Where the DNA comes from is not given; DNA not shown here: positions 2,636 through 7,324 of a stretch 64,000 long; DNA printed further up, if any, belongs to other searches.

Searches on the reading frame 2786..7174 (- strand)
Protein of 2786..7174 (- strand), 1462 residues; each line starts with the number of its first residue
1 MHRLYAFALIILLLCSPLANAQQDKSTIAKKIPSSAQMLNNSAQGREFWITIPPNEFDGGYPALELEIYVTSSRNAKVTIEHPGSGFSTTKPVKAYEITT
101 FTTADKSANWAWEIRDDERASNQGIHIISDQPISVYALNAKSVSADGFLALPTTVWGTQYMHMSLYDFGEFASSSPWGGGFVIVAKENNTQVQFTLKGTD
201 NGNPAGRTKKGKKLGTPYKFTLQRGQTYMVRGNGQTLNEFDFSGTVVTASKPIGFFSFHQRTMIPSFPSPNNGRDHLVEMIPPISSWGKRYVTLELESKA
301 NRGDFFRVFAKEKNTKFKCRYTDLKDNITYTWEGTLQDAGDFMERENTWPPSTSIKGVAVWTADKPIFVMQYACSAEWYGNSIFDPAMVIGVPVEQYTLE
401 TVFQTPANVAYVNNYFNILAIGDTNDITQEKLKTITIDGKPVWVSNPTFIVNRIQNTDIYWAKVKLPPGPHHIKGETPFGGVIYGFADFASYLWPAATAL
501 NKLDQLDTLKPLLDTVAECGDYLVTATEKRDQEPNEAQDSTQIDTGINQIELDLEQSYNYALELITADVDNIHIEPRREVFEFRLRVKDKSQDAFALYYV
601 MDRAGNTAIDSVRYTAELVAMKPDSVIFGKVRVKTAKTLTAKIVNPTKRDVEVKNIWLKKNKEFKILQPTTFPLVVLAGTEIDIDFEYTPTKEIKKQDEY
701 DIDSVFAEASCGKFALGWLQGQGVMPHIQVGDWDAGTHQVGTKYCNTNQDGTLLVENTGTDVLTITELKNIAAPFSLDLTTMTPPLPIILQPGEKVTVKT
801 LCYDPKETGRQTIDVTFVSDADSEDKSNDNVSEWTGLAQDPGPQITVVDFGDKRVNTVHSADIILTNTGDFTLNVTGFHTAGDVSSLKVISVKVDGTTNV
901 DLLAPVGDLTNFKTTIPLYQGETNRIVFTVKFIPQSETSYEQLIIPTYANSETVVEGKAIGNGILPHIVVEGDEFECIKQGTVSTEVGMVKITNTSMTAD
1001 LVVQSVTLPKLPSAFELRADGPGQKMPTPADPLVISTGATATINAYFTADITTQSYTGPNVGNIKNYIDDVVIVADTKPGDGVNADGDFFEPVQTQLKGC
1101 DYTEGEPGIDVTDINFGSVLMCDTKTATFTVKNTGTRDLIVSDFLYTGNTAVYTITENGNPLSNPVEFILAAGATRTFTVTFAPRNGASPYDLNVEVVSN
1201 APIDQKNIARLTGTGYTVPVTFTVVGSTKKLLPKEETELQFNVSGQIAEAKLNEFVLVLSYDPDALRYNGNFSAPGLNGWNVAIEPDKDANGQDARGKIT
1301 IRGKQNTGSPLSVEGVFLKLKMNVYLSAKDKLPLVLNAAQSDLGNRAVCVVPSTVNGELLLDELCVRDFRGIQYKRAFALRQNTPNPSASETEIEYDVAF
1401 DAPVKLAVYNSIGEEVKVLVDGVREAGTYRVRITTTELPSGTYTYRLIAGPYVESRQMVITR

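Call 33: search_protein_families(library=pfam, proteins=[window:2786-7174:-], max_evalue=0.00001)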
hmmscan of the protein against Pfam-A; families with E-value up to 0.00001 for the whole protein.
window:2786-7174:- (1462 aa): 5 families
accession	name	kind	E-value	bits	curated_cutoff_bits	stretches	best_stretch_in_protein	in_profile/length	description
PF17517.7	IgGFc_binding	-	4.5e-56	190.7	25.6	1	146-485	1-297/297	IgGFc binding protein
PF22544.2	HYDIN_VesB_CFA65-like_Ig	-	1.2e-13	51.5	25.5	0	1111-1186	7-74/100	HYDIN/CFA65/VesB-like, Ig-like domain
PF15780.11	ASH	-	1.3e-13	51.3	27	0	624-696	12-82/98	Abnormal spindle-like microcephaly-assoc'd, ASPM-SPD-2-Hydin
PF22073.2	Cep192_D4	-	7.3e-10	39.5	35.5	0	1112-1188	9-84/112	Cep192 domain 4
PF07610.17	DUF1573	-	1e-07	32.3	26.1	0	1110-1207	4-90/98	Protein of unknown function (DUF1573)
